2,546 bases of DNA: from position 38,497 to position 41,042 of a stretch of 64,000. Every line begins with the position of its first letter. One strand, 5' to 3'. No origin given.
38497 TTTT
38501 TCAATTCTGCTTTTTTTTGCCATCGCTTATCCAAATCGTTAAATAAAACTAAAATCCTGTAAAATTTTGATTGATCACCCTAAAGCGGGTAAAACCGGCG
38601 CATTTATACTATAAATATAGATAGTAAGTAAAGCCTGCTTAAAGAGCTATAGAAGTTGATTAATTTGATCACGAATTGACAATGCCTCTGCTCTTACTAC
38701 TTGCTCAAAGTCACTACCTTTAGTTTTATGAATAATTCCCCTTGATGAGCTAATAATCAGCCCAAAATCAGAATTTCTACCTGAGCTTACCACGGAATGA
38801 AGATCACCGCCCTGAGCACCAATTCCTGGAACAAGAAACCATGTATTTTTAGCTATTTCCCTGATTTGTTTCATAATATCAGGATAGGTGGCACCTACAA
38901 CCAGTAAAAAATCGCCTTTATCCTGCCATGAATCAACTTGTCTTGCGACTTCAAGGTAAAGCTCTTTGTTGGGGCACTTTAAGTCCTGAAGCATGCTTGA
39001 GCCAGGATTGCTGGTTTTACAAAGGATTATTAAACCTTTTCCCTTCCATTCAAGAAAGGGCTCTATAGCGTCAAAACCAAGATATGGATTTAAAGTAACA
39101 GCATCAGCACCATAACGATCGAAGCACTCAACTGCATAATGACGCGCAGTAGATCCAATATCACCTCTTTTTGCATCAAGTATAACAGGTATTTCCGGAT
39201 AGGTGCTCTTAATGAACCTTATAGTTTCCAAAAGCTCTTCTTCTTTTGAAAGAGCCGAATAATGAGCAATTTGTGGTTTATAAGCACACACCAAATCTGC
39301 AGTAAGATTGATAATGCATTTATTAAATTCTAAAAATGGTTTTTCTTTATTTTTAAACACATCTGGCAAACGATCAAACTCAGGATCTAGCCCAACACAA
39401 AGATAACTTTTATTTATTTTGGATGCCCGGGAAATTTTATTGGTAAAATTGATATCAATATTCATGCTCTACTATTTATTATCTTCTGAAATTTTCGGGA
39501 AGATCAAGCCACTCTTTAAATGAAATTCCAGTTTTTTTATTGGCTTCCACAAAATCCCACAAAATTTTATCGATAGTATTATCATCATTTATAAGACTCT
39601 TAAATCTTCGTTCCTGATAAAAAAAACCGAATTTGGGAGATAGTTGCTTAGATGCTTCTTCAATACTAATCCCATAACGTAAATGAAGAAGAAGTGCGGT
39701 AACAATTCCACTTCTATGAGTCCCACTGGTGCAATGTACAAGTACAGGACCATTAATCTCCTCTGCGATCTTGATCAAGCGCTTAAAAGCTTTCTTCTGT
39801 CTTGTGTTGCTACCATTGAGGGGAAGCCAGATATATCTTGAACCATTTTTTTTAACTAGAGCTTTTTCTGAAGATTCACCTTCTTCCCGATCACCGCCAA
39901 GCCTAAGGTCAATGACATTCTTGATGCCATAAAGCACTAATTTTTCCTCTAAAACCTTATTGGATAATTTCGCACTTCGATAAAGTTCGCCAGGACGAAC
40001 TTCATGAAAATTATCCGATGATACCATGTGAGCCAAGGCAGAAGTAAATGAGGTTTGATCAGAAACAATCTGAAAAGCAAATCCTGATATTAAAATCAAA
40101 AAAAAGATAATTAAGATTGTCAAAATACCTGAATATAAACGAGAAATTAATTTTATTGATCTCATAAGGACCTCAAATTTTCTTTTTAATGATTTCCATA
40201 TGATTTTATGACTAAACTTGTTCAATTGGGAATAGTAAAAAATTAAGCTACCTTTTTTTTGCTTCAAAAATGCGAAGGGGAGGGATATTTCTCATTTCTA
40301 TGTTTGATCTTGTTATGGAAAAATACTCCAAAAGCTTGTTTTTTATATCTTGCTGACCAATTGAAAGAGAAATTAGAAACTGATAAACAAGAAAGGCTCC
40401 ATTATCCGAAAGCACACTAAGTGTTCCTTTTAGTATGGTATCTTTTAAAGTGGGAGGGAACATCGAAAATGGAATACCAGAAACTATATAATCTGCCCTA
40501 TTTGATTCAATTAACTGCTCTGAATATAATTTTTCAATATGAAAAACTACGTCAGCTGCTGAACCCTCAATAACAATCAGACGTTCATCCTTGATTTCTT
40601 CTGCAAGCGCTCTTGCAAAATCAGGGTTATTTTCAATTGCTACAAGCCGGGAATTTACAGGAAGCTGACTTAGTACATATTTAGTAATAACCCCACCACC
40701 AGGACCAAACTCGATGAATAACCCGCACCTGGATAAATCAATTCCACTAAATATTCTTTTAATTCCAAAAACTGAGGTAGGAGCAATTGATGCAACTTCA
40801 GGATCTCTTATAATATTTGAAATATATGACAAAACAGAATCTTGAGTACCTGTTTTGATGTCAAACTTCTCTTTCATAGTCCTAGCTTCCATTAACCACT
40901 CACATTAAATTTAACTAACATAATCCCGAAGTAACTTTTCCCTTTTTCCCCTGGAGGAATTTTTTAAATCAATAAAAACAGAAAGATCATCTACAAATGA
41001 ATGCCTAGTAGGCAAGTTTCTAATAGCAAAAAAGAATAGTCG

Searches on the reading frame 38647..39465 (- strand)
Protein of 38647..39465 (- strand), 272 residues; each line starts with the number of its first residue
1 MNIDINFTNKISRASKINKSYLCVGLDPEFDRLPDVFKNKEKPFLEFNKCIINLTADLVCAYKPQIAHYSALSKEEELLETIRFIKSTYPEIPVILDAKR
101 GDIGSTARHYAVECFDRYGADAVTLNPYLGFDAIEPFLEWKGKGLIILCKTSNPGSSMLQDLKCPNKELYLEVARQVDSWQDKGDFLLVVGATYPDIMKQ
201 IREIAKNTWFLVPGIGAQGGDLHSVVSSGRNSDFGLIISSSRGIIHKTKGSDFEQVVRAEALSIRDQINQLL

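Call 55: search_protein_families(library=pfam, proteins=[window:38647-39465:-], max_evalue=0.0001)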
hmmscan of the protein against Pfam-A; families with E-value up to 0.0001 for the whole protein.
window:38647-39465:- (272 aa): 1 family
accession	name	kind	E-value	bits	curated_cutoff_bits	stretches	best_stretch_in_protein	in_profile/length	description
PF00215.30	OMPdecase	-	1.9e-26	93.8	27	1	21-247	2-211/221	Orotidine 5'-phosphate decarboxylase / HUMPS family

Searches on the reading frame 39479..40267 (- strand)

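Call 55: search_protein_families(library=pfam, proteins=[window:39479-40267:-], max_evalue=0.0001)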
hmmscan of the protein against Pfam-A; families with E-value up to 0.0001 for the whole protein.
window:39479-40267:- (262 aa): 6 families
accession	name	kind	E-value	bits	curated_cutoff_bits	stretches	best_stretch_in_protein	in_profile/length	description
PF13350.11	Y_phosphatase3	-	6.8e-15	56.1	22.2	1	86-196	19-152/240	Tyrosine phosphatase family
PF22784.1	PTP-SAK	-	1.3e-07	32.2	27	1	107-207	24-121/153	Swiss Army Knife protein, DSP-PTPase phosphatase domain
PF00782.25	DSPc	-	2.4e-07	31.1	33.5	1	128-221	32-114/133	Dual specificity phosphatase, catalytic domain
PF22741.1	PTP-NADK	-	1.5e-05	24.9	27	1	94-192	29-127/163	DSP-PTPase phosphatase fused to NAD+ Kinase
PF03162.18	Y_phosphatase2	-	2.2e-05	24.6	27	1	82-196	2-115/165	Tyrosine phosphatase family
PF22785.1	Tc-R-P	-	6.1e-05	23.9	27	1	110-194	19-101/106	Polymorphic toxin system, DSP-PTPase phosphatase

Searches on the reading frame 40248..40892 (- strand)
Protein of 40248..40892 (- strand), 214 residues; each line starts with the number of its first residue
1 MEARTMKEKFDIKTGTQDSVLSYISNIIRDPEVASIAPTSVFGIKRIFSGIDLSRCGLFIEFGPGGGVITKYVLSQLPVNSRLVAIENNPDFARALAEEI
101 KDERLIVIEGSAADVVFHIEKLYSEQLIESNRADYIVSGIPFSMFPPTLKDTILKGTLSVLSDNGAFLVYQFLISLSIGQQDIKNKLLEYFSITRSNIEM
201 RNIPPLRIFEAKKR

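Call 55: search_protein_families(library=pfam, proteins=[window:40248-40892:-], max_evalue=0.0001)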
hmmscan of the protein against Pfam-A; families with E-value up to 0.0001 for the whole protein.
window:40248-40892:- (214 aa): 1 family
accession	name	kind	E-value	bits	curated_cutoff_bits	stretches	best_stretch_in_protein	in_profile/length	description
PF00398.26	RrnaAD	-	3.2e-05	23.6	24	1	44-117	19-90/263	Ribosomal RNA adenine dimethylase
